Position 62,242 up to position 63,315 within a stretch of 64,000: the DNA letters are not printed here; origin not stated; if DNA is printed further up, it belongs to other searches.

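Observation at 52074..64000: Glycan-modification cluster combining AsnB, a Zn-ribbon methyltransferase, Maf-type DUF115, WbqC and a radical SAM/SPASM enzyme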

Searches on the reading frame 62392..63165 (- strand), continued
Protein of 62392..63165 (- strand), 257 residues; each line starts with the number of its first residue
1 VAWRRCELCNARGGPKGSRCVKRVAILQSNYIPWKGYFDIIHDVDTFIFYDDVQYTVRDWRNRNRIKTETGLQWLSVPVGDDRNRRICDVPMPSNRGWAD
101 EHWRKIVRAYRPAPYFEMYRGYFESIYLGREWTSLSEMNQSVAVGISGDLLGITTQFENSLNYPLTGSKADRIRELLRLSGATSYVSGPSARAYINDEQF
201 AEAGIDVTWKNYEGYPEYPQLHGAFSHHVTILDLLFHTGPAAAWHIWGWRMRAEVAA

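Call 37: fold_search(model_id=the predicted structure, library=pdb)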
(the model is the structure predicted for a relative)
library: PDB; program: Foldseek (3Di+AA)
matches with E <= 10: 713; with E <= 0.001: 0
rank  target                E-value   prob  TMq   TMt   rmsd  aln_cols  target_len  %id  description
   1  4wbd                  3.9e-03  0.98  0.43  0.21   8.4       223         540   13  The crystal structure of BshC from Bacillus subtilis complexed with citrate and ADP (released 2014-12-31)
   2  1xvl_B                1.8e-02  0.15  0.23  0.21  15.3       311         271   10  The three-dimensional structure of MntC from Synechocystis 6803 (released 2005-04-26)
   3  7lm6                  3.3e-02  0.14  0.19  0.18  16.2       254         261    8  Crystal structure of the Zn(II)-bound AdcAII H205L mutant variant of Streptococcus pneumoniae (released 2021-09-29)
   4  1xvl_A                3.7e-02  0.11  0.21  0.19  16.3       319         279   10  The three-dimensional structure of MntC from Synechocystis 6803 (released 2005-04-26)
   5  1zud_1                8.0e-02  0.60  0.29  0.30   8.4       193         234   11  Structure of ThiS-ThiF protein complex (released 2006-01-31)
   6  3ujp_A                9.2e-02  0.11  0.24  0.22  15.3       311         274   10  Structure of MntC protein at 2.7A (released 2012-11-14)
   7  6om4_B                1.1e-01  0.18  0.27  0.20  14.4       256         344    9  The structure of Microcin C7 biosynthetic enzyme MccB in complex with N-formylated MccA (released 2019-05-22)
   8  8i3i_A                1.5e-01  0.06  0.18  0.10  18.5       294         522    7  Acyl-ACP synthetase structure bound to AMP-PNP in the presence of MgCl2 (released 2024-01-24)
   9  8yyq                  2.0e-01  0.07  0.18  0.10  18.0       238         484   16  Structure of the HitB F328L mutant (released 2024-06-05)
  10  3cx3_B                2.1e-01  0.08  0.23  0.21  15.4       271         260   11  Crystal structure Analysis of the Streptococcus pneumoniae AdcAII protein (released 2008-08-05)
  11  3hh8                  2.3e-01  0.07  0.22  0.20  15.8       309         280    7  Crystal Structure and metal binding properties of the lipoprotein MtsA (released 2009-06-09)
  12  6nya_D                2.6e-01  0.28  0.28  0.09   7.3       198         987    7  Crystal Structure of ubiquitin E1 (Uba1) in complex with Ubc3 (Cdc34) and ubiquitin (released 2019-08-07)
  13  8yj8_A                2.9e-01  0.06  0.21  0.19  16.3       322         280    6  Characerization of a novel format scFvXVHH single-chain Biparatopic antibody against a metal binding protein, MtsA (released 2024-06-19)
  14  7dq6_A                2.9e-01  0.06  0.20  0.12  17.8       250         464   15  Crystal structure of HitB in complex with (S)-beta-3-Br-phenylalanine sulfamoyladenosine (released 2021-03-03)
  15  5jjp_B                2.9e-01  0.06  0.19  0.12  18.1       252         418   12  Crystal structure of CmiS6 (released 2017-03-22)
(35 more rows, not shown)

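Call 46: search_solved_structures(query=A1, max_evalue=1, show_alignments=2)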
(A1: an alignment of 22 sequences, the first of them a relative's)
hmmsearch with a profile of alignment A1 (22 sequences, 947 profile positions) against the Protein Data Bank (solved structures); distinct sequences matched with E-value up to 1: 29.
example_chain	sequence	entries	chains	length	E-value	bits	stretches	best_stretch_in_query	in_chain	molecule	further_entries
5mu5_A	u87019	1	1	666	2.4e-10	42.2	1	194-287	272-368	Uncharacterized protein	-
8sd5_A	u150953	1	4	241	5.3e-06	27.8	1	166-244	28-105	6-hydroxymethyl-7,8-dihydropterin pyrophosphokinase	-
8sbu_A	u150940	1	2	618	1.8e-05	26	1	166-244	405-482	Maltose/maltodextrin-binding periplasmic protein,6-hydroxymethyl-7,8-dihydropterin pyropho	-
4kdr_A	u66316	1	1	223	0.0058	17.7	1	647-718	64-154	3-demethylubiquinone-9 3-methyltransferase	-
5dpm_A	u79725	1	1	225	0.0059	17.7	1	647-718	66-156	Ubiquinone biosynthesis O-methyltransferase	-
4kdc_A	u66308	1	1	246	0.009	17.1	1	647-718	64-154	3-demethylubiquinone-9 3-methyltransferase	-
1p91_A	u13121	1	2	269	0.017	16.2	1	621-707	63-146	Ribosomal RNA large subunit methyltransferase A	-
4qdj_A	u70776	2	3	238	0.023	15.8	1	629-722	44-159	Magnesium-protoporphyrin O-methyltransferase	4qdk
3e8s_A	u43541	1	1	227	0.024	15.7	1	629-675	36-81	Putative SAM Dependent Methyltransferase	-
8rdl_A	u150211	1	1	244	0.062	14.3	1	640-686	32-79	ToxA protein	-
9rfr_A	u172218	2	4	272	0.1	13.7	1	646-704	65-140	Ubiquinone biosynthesis O-methyltransferase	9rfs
3cc8_A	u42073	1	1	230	0.13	13.3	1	623-705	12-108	Putative methyltransferase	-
6uk5_A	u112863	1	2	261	0.17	12.9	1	624-706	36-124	CalS10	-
5je3_A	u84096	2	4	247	0.28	12.2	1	626-681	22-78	Methyl transferase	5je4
5jdz_A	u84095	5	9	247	0.29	12.1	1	626-681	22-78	Methyl transferase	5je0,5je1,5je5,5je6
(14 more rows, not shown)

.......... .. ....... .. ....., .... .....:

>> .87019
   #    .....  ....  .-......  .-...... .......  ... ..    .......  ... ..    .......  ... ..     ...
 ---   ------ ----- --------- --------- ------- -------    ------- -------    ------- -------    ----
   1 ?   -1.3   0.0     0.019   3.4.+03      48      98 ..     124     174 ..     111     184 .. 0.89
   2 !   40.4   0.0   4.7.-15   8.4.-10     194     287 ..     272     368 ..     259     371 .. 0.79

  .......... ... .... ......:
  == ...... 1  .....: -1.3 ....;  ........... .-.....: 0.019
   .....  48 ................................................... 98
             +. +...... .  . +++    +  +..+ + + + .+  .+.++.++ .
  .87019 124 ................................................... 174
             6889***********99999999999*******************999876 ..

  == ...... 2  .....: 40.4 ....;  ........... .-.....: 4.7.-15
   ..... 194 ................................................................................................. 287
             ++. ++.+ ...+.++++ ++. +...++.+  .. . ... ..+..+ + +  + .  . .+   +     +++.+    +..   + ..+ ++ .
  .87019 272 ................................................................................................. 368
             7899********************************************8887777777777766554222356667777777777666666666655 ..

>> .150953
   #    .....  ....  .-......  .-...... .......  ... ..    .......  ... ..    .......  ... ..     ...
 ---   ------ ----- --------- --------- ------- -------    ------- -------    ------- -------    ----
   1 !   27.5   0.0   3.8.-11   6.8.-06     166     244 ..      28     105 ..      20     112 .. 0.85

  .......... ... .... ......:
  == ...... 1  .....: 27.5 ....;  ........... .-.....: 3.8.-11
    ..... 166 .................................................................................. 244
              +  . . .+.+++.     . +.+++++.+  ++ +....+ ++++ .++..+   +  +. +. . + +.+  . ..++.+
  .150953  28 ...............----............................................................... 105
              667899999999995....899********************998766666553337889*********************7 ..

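Call 48: find_homologous_proteins(query=L001:5341-6312:+, max_evalue=0.00001)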
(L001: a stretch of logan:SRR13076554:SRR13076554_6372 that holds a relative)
Query L001:5341-6312:+ (323 aa): 853 proteins with E <= 0.00001 among 3757 candidates; the best 120 are listed.
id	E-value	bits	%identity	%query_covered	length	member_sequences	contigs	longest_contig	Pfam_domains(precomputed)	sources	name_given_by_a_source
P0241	2.1e-201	686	93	100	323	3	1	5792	PF13186.12,PF04055.28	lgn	-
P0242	9.2e-195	664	90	100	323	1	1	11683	PF13186.12,PF04055.28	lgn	-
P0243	4.0e-193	658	89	100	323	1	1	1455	PF13186.12,PF04055.28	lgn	-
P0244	4.0e-190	649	87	100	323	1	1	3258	PF13186.12,PF04055.28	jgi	jgi:pyruvate-formate lyase-activating enzyme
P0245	1.2e-185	634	86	100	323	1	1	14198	PF04055.28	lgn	-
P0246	3.8e-183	626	84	100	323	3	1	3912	PF13186.12,PF04055.28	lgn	-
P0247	4.1e-182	622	84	100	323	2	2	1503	PF13186.12,PF04055.28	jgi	jgi:pyruvate-formate lyase-activating enzyme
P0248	4.1e-181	619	83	100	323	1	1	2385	PF04055.28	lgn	-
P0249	2.3e-178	610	83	100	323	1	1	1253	PF13186.12,PF04055.28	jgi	jgi:MoaA/NifB/PqqE/SkfB family radical SAM enzyme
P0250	2.0e-177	607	82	99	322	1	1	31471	PF13186.12,PF04055.28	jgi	jgi:pyruvate-formate lyase-activating enzyme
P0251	2.2e-175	600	83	99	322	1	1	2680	PF13186.12,PF04055.28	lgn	-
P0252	1.7e-174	597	82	99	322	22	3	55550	PF04055.28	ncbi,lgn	ncbi:MAG: radical SAM/SPASM domain-containing protein [Vicinamibacterales bacterium]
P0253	2.5e-173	593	80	100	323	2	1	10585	PF13186.12,PF04055.28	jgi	jgi:pyruvate-formate lyase-activating enzyme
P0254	1.2e-172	591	81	99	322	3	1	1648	PF13186.12,PF04055.28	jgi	-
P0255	6.5e-172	589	80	100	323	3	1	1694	PF13186.12,PF04055.28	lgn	-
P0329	2.2e-133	462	60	98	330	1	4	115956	PF13186.12,PF04055.28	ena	-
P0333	1.1e-132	460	61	97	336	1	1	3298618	PF04055.28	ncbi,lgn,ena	-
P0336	4.5e-132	458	61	98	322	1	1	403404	PF13186.12,PF04055.28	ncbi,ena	-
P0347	8.9e-130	450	61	99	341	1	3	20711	PF13186.12,PF04055.28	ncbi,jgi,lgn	jgi:MoaA/NifB/PqqE/SkfB family radical SAM enzyme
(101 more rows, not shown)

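Call 55: find_encoding_contigs(protein=P0336, flank=10000, max_places=1)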
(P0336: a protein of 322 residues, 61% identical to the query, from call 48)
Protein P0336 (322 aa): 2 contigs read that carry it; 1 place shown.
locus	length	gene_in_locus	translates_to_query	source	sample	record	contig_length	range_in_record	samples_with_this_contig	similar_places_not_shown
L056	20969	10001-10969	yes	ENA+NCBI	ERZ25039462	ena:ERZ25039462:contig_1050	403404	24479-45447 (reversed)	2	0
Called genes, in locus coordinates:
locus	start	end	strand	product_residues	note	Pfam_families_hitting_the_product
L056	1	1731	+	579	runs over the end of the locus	PF01368:DHH, PF02272:DHHA1, PF17768:RecJ_OB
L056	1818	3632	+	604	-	PF01336:tRNA_anti-codon, PF00152:tRNA-synt_2, PF02938:GAD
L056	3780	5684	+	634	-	PF13524:Glyco_trans_1_2 (faint), PF13489:Methyltransf_23, PF08241:Methyltransf_11, PF08242:Methyltransf_12 (weak), PF13649:Methyltransf_25, PF13847:Methyltransf_31 (weak)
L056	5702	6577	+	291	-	PF01370:Epimerase, PF04321:RmlD_sub_bind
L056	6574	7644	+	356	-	PF01073:3Beta_HSD, PF01370:Epimerase, PF02719:Polysacc_synt_2, PF04321:RmlD_sub_bind (weak), PF07993:NAD_binding_4, PF16363:GDP_Man_Dehyd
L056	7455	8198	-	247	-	-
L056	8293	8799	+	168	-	PF02350:Epimerase_2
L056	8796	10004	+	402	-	PF01041:DegT_DnrJ_EryC1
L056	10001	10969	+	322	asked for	PF04055:Radical_SAM, PF13186:SPASM (weak)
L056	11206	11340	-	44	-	-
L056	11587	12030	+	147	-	PF01041:DegT_DnrJ_EryC1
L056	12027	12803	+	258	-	PF05711:TylF (faint), PF13578:Methyltransf_24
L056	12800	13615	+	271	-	PF05711:TylF, PF13578:Methyltransf_24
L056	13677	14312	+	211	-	PF08889:WbqC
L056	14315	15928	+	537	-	PF00534:Glycos_transf_1, PF13692:Glyco_trans_1_4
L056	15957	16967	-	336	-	PF13578:Methyltransf_24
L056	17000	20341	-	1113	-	PF00535:Glycos_transf_2, PF20706:GT4-conflict, PF00534:Glycos_transf_1, PF13692:Glyco_trans_1_4, PF13524:Glyco_trans_1_2, PF00535:Glycos_transf_2, PF10111:Glyco_tranf_2_2, PF13641:Glyco_tranf_2_3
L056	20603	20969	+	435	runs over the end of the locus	PF07719:TPR_2 (faint)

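Call 56: find_encoding_contigs(protein=P0329, flank=10000, max_places=1)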
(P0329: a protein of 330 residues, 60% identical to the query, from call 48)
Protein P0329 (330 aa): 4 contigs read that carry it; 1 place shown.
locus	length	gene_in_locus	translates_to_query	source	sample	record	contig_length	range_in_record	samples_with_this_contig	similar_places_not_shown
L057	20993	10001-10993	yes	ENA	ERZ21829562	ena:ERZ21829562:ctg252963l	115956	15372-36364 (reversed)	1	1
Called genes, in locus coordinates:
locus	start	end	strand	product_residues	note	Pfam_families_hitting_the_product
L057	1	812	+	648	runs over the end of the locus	-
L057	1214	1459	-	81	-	-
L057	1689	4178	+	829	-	PF13513:HEAT_EZ (faint), PF02985:HEAT (faint), PF13646:HEAT_2, PF03130:HEAT_PBS (weak), PF13646:HEAT_2, PF00437:T2SSE, PF13401:AAA_22 (faint)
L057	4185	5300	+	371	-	PF00437:T2SSE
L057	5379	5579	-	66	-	-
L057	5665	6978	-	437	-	PF08719:NADAR (faint), PF08010:Phage_30_3 (faint)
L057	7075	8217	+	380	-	PF00266:Aminotran_5, PF22580:KYNU_C (faint)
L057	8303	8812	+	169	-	PF02559:CarD_TRCF_RID, PF21095:CarD_C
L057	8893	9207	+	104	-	PF00216:Bac_DNA_binding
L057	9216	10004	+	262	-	PF07238:PilZ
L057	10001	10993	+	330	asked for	PF04055:Radical_SAM, PF13186:SPASM (weak)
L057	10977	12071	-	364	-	PF00685:Sulfotransfer_1 (weak), PF13469:Sulfotransfer_3, PF00685:Sulfotransfer_1 (weak)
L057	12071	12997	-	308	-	PF00535:Glycos_transf_2, PF10111:Glyco_tranf_2_2 (weak)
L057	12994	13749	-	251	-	PF08889:WbqC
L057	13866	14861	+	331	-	PF01408:GFO_IDH_MocA, PF22725:GFO_IDH_MocA_C3, PF02894:GFO_IDH_MocA_C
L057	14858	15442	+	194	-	PF25084:LbH_EIF2B, PF00132:Hexapep, PF14602:Hexapep_2 (weak), PF25087:GMPPB_C, PF00132:Hexapep (weak)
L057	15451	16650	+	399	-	PF01041:DegT_DnrJ_EryC1, PF00266:Aminotran_5 (faint), PF01212:Beta_elim_lyase (faint)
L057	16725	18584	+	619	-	PF13522:GATase_6, PF13537:GATase_7, PF00733:Asn_synthase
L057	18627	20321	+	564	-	-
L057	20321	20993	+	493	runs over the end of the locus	-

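Call 59: predict_structure(alignment_id=A4)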
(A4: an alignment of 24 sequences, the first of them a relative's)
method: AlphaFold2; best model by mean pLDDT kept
length: 323 residues; sequences in the alignment: 24
mean_pLDDT: 84.1   pTM: 0.86
mean pLDDT of the five models: 84.1, 84.0, 81.9, 80.5, 78.7
residues with pLDDT >= 90: 149; 70-90: 124; 50-70: 45; < 50: 5
segments of 3 or more residues with pLDDT < 50: none
pLDDT, mean of each block of 10 residues (from residue 1): 54 89 81 66 79 98 94 89 95 97 93 97 95 88 84 97 96 83 93 94 62 73 79 86 82 69 96 88 84 74 67 75 62
secondary structure, 60 per line:
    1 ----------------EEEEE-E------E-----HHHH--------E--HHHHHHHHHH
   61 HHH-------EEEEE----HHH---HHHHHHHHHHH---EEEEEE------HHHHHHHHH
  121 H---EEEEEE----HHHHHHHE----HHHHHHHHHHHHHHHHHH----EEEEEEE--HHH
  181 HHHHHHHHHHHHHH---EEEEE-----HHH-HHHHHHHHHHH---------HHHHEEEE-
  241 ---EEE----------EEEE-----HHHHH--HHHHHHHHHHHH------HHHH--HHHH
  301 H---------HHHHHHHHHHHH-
elements in order: E17-21 H36-39 H51-63 E71-75 H86-96 E100-105 H112-121 E125-130 H135-141 H147-164 E169-175 H178-194 E198-202 H212-222 H232-235 E236-239 E244-246 E257-260 H266-270 H273-284 H291-294 H297-301 H311-322

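Call 62: fold_search(model_id=the predicted structure, library=pdb)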
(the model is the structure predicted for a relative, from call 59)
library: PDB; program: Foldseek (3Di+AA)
matches with E <= 10: 1686; with E <= 0.001: 141
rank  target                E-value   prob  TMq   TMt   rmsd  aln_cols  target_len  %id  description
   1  8hzv_C                2.0e-12  1.00  0.58  0.41   8.7       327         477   15  The crystal structure of a Radical SAM Enzyme DesII (released 2024-07-10)
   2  8hzv_B                4.1e-12  1.00  0.62  0.44  10.5       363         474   16  The crystal structure of a Radical SAM Enzyme DesII (released 2024-07-10)
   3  8hzy_B                5.2e-12  1.00  0.61  0.45   9.1       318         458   17  The crystal structure of a Radical SAM Enzyme DesII (released 2024-07-10)
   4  6efn                  7.4e-12  1.00  0.59  0.51   7.9       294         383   19  Structure of a RiPP maturase, SkfB (released 2018-10-24)
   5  8hzv_A                8.8e-12  1.00  0.59  0.41   9.9       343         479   17  The crystal structure of a Radical SAM Enzyme DesII (released 2024-07-10)
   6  5wgg_A                1.1e-11  1.00  0.58  0.44  10.0       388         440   16  Structural Insights into Thioether Bond Formation in the Biosynthesis of Sactipeptides (released 2017-07-26)
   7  5why_B                4.2e-11  1.00  0.57  0.45  10.4       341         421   16  Structural Insights into Thioether Bond Formation in the Biosynthesis of Sactipeptides (released 2017-07-26)
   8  8hzv_D                4.7e-11  1.00  0.58  0.41   9.8       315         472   17  The crystal structure of a Radical SAM Enzyme DesII (released 2024-07-10)
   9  7vob                  5.4e-11  1.00  0.59  0.59   7.0       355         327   17  The crystal structure of a Radical SAM Enzyme BlsE involved in the Biosynthesis of Blasticidin S (released 2022-05-04)
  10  8hzy_A                5.7e-11  1.00  0.60  0.43   7.9       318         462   17  The crystal structure of a Radical SAM Enzyme DesII (released 2024-07-10)
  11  4m7t                  1.1e-10  1.00  0.56  0.72   4.1       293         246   16  Crystal structure of BtrN in complex with AdoMet and 2-DOIA (released 2013-10-02)
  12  5v1s_A                1.2e-10  1.00  0.60  0.47   9.0       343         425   12  Crystal structure of Streptococcus suis SuiB bound to S-adenosylmethionine (released 2017-08-30)
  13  4k36_A                1.3e-10  1.00  0.56  0.48  10.7       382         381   15  His6 tagged anSMEcpe with bound AdoMet (released 2013-05-08)
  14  5v1q_B                2.3e-10  1.00  0.56  0.43   9.4       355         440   13  Crystal structure of Streptococcus suis SuiB (released 2017-08-30)
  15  6c8v                  4.9e-10  1.00  0.56  0.57   8.5       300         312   16  X-ray structure of PqqE from Methylobacterium extorquens (released 2018-02-14)
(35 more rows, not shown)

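Call 64: find_related_loci(query=A5, collection=metagenome_contigs, flank=10000)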
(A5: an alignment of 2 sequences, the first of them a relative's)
Query A5 (241 aa) in metagenome_contigs; peptide patterns used: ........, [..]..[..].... (x = any residue, [..] = any of these).
599 stretches matched a pattern (row limit reached: there are more); 325 encode a relative of the query (tblastn E <= 1e-3); the best 80 are kept; 80 distinct loci.
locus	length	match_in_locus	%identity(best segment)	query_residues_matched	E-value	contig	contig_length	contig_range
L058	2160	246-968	85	1-241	2e-136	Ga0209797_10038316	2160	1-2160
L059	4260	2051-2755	58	4-240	1e-76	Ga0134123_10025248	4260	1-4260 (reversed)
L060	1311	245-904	62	5-224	5e-81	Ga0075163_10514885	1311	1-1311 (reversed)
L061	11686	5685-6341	61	6-224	2e-75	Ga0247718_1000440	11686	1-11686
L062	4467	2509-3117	61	1-203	2e-74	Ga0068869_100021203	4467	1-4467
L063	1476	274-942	60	1-223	5e-77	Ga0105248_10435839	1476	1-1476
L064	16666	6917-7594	58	4-229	2e-72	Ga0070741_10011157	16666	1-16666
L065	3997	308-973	61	4-224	6e-72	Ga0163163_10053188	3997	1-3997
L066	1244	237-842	61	6-206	2e-76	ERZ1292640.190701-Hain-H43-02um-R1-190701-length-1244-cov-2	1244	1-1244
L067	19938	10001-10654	59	1-219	4e-71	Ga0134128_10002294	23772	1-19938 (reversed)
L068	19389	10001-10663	58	1-222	1e-70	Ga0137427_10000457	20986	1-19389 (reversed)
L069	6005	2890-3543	59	4-222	9e-71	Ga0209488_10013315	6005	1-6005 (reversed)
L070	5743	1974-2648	60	1-224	8e-71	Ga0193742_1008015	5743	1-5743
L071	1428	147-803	58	5-222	7e-73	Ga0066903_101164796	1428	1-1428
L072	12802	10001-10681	55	2-230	1e-66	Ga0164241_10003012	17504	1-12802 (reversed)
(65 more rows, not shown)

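Call 68: search_protein_families(library=pfam, proteins=[L064:486-1403:-, L064:1747-3162:+, L064:3159-4157:+, L064:4147-4842:+, L064:4658-5920:+, L064:10282-13365:+, L064:13362-14123:+, L064:15001-16065:+, L067:2010-3377:-, L067:1123-1668:-], max_evalue=0.0001)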
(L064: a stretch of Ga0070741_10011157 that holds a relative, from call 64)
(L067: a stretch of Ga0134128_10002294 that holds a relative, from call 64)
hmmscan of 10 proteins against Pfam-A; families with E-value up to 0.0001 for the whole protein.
L064:486-1403:- (305 aa): 2 families
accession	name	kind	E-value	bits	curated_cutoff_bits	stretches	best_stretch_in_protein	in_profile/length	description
PF00669.25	Flagellin_N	-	9e-24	84.5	26.6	1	42-159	3-121/139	Bacterial flagellin N-terminal helical region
PF00700.27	Flagellin_C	-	3.4e-19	69.4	23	1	220-304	2-86/86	Bacterial flagellin C-terminal helical region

L064:1747-3162:+ (471 aa): 2 families
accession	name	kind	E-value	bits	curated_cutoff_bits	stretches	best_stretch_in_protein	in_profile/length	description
PF01041.23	DegT_DnrJ_EryC1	-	1.2e-128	429.9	19.8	1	98-463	2-360/360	DegT/DnrJ/EryC1/StrS aminotransferase family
PF00155.27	Aminotran_1_2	-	8.2e-06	25.7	19.7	1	101-209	24-147/361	Aminotransferase class I and II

L064:3159-4157:+ (332 aa): 0 families

L064:4147-4842:+ (231 aa): 4 families
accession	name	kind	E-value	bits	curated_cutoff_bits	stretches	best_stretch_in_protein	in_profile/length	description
PF00702.32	Hydrolase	-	4.4e-20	73.3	26.4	1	6-185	2-191/191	haloacid dehalogenase-like hydrolase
PF13419.12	HAD_2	-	1.7e-14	54.7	23.8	1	8-189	1-176/178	Haloacid dehalogenase-like hydrolase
PF12710.13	HAD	-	7.7e-09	36.7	27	1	8-154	1-151/189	haloacid dehalogenase-like hydrolase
PF13242.12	Hydrolase_like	-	5.1e-05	23.5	22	0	145-189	2-46/75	HAD-hyrolase-like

L064:4658-5920:+ (420 aa): 2 families
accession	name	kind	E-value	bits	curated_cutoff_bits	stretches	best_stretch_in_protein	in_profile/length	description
PF03102.20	NeuB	-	6.7e-63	212.8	22.1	1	100-336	1-241/241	NeuB family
PF08666.17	SAF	-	1.2e-07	32.6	21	1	351-407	2-62/63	SAF domain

L064:10282-13365:+ (1027 aa): 1 family
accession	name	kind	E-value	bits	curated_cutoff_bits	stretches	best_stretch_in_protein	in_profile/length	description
PF01973.23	MptE-like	-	1.2e-30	107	34.6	1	145-315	2-170/171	6-hydroxymethylpterin diphosphokinase MptE-like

L064:13362-14123:+ (253 aa): 1 family
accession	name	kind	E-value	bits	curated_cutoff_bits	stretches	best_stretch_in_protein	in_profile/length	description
PF01739.24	CheR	-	9e-24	84.4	27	1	21-166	3-159/195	CheR methyltransferase, SAM binding domain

L064:15001-16065:+ (354 aa): 2 families
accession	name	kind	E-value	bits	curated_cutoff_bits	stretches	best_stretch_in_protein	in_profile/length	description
PF13469.12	Sulfotransfer_3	-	2.4e-26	93.8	27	1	26-259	1-214/216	Sulfotransferase family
PF00685.33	Sulfotransfer_1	-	2.4e-24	86.6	22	1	25-321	2-253/255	Sulfotransferase domain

L067:2010-3377:- (455 aa): 2 families
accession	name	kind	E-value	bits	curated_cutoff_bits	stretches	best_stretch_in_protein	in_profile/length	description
PF07195.17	FliD_C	-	1.1e-38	133.5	25.4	1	220-438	1-235/236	Flagellar hook-associated protein 2 C-terminus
PF02465.23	FliD_N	-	3.3e-21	76.2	24.8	1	12-107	2-97/97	Flagellar hook-associated protein 2 N-terminus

L067:1123-1668:- (181 aa): 0 families
